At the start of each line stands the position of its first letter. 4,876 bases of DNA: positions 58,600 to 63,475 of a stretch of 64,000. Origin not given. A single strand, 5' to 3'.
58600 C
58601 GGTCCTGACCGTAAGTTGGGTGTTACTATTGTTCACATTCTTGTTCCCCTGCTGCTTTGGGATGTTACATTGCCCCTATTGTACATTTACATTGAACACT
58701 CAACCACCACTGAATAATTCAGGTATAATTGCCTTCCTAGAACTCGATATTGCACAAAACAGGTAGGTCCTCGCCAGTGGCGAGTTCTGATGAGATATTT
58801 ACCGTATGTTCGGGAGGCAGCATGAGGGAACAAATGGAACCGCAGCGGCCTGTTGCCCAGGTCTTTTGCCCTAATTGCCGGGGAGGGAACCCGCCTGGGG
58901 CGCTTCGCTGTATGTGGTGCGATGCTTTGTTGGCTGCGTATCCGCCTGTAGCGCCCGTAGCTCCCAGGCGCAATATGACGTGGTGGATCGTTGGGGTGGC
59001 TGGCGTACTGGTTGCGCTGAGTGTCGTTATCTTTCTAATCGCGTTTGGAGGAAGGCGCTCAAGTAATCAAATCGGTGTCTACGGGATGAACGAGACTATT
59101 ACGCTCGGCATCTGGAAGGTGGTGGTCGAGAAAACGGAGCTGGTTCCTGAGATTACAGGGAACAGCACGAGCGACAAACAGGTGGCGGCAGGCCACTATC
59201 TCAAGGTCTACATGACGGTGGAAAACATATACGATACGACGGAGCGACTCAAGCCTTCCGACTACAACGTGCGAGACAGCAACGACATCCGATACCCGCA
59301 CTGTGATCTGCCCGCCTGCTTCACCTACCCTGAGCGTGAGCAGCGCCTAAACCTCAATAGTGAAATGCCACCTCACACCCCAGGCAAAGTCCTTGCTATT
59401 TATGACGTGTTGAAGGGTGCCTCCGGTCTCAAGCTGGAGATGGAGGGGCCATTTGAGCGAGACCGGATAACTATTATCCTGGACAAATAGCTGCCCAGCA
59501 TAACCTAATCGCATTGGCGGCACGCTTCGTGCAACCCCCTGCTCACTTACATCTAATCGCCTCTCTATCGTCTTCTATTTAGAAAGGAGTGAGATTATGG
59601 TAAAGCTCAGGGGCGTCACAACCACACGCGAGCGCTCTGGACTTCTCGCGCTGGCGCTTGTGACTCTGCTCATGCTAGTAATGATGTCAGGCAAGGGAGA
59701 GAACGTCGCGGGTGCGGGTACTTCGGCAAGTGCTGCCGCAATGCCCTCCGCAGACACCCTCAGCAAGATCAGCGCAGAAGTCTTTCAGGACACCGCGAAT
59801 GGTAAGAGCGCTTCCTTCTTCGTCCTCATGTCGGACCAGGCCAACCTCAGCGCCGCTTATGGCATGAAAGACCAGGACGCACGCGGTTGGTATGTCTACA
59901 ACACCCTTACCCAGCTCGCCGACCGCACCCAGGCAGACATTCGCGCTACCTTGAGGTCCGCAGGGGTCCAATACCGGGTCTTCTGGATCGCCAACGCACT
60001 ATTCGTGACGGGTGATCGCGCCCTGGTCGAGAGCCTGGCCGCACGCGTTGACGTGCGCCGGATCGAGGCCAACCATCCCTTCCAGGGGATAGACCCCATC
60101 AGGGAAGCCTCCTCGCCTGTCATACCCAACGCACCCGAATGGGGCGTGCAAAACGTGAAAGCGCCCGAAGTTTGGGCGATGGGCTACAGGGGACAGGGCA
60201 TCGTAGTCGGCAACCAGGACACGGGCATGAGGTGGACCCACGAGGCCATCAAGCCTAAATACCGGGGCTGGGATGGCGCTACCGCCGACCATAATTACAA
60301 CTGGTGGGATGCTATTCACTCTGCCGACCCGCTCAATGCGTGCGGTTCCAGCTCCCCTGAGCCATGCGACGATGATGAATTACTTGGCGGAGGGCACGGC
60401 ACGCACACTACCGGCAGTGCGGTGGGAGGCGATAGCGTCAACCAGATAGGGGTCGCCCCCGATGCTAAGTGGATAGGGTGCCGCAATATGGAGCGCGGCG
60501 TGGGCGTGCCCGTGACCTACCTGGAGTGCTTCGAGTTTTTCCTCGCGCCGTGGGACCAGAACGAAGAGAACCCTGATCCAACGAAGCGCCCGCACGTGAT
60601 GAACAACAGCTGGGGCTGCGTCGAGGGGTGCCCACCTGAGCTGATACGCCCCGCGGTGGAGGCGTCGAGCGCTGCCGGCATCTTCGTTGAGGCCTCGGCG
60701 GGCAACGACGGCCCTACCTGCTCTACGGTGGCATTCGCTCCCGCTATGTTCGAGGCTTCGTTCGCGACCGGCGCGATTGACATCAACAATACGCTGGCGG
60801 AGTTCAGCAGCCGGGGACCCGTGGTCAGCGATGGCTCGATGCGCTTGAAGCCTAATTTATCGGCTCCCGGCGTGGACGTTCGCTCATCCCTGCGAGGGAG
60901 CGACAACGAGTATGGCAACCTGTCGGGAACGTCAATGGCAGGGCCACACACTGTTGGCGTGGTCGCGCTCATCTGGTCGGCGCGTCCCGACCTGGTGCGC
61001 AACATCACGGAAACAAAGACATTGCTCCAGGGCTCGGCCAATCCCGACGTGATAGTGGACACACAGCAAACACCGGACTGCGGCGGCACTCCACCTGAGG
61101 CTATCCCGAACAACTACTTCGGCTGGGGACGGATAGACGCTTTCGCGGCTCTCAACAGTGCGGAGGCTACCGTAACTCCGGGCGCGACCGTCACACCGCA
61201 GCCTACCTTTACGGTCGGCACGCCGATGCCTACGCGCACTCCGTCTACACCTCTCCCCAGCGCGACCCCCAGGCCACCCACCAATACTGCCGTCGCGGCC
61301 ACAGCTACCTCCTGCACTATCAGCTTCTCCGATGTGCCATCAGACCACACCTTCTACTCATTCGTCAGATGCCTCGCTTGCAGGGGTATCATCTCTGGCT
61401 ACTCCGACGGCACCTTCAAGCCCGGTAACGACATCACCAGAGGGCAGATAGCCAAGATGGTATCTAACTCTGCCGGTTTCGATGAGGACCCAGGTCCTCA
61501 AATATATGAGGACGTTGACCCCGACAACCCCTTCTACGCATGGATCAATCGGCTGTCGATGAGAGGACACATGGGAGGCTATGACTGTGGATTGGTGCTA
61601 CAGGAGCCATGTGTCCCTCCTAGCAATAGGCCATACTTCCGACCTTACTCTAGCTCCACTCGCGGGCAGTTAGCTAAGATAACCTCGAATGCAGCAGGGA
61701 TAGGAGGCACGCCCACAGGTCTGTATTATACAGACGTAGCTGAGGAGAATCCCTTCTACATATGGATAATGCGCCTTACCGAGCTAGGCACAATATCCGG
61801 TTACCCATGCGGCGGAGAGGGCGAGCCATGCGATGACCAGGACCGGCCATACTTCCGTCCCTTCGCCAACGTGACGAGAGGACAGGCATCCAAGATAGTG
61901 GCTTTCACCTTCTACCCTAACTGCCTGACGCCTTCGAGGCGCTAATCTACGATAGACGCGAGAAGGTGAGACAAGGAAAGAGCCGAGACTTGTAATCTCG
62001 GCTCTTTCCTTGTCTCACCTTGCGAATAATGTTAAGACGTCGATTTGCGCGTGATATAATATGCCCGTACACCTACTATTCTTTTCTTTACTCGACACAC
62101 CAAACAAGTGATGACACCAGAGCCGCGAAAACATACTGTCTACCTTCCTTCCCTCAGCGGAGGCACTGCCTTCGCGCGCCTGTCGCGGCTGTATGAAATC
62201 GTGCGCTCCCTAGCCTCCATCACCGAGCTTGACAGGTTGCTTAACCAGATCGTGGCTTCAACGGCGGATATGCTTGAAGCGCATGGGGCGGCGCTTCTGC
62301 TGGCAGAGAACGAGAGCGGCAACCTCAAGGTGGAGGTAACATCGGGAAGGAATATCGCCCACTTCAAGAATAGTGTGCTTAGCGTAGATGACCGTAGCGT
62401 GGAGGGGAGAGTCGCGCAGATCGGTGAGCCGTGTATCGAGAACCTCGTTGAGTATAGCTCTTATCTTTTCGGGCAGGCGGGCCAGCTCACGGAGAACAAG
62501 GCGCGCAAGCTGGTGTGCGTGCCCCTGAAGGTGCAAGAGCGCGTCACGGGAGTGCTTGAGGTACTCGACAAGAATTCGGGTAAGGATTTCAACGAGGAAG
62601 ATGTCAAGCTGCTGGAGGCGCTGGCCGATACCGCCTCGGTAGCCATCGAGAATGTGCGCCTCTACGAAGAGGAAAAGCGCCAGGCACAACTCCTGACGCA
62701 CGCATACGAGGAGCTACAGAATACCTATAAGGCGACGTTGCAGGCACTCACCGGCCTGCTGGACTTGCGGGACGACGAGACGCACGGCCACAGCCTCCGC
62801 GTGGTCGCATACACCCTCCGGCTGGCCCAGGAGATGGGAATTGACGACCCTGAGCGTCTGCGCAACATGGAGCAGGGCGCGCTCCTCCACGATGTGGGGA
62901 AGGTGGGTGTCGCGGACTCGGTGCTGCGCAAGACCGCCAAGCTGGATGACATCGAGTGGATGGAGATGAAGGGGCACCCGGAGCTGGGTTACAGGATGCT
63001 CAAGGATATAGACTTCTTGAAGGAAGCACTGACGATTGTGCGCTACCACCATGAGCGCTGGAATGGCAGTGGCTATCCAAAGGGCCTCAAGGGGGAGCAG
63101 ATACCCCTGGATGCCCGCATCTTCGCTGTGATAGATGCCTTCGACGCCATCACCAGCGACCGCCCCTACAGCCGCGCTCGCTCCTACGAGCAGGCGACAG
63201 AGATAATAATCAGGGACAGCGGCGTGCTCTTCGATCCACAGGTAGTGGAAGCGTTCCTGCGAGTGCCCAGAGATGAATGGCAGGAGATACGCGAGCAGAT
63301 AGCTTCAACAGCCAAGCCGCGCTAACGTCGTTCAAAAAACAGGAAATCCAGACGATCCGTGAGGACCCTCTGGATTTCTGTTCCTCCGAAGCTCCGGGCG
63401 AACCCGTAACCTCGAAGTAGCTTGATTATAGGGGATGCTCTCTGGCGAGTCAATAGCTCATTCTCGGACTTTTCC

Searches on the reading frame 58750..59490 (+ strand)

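Call 9: search_protein_families(library=pfam, proteins=[window:58750-59490:+], max_evalue=0.01)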
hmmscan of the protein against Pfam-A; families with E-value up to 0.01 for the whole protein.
window:58750-59490:+ (246 aa): 1 family
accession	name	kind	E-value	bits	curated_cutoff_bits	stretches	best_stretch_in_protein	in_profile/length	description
PF11611.13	DUF4352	-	0.00013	22.7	25.9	1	111-236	1-118/122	Domain of unknown function (DUF4352)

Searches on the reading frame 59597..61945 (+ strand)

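Call 10: search_protein_families(library=pfam, proteins=[window:59597-61945:+], max_evalue=0.01)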
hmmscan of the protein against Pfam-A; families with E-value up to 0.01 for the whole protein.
window:59597-61945:+ (782 aa): 2 families
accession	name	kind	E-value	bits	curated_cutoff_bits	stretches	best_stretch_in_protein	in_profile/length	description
PF00082.27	Peptidase_S8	-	5.4e-37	128.1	21.8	1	199-511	1-288/288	Subtilase family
PF00395.25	SLH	-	6.6e-16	58.5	20.8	1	576-619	1-44/44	S-layer homology domain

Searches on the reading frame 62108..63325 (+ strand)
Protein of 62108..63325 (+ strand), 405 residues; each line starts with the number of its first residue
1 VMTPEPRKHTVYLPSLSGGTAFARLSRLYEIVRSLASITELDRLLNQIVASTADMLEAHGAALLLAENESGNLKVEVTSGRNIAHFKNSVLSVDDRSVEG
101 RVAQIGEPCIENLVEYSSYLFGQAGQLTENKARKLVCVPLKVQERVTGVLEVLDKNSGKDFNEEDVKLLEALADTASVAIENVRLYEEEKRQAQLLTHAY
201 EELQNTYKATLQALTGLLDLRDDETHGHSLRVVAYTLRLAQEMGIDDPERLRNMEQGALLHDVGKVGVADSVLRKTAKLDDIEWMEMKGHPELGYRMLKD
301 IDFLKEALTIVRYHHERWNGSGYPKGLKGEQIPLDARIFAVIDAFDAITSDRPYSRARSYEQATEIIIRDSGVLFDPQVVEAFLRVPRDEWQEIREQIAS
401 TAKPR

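Call 10: search_protein_families(library=pfam, proteins=[window:62108-63325:+], max_evalue=0.01)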
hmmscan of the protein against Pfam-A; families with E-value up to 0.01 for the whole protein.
window:62108-63325:+ (405 aa): 7 families
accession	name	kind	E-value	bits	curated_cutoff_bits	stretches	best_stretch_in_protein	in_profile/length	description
PF13487.12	HD_5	-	9.7e-37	126.8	27.2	1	215-379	4-170/170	HD domain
PF01966.28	HD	-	1.2e-23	84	22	1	227-347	3-115/116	HD domain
PF13492.12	GAF_3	-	1.3e-13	51.9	27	1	40-182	1-129/129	GAF domain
PF01590.32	GAF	-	8.6e-13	49.4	22.4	1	40-180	1-133/133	GAF domain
PF13185.12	GAF_2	-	1.9e-12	48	28.6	1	40-181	3-136/136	GAF domain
PF11849.14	DUF3369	-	0.0023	18.7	27.2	0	33-188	29-167/168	Domain of unknown function (DUF3369)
PF08668.18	HDOD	-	0.0037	17.2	22.9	0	226-315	96-194/196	HDOD domain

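Call 96: find_encoding_contigs(protein=window:62111-63325:+, flank=10000, max_places=6)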
Protein window:62111-63325:+ (404 aa): 2 contigs read that carry it; 1 place shown.
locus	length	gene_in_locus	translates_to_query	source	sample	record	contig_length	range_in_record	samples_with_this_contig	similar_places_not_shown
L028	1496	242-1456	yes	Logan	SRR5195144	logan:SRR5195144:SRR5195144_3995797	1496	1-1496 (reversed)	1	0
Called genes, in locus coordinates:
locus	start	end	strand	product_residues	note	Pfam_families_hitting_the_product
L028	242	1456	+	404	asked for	PF13185:GAF_2, PF01590:GAF, PF13492:GAF_3, PF13487:HD_5, PF01966:HD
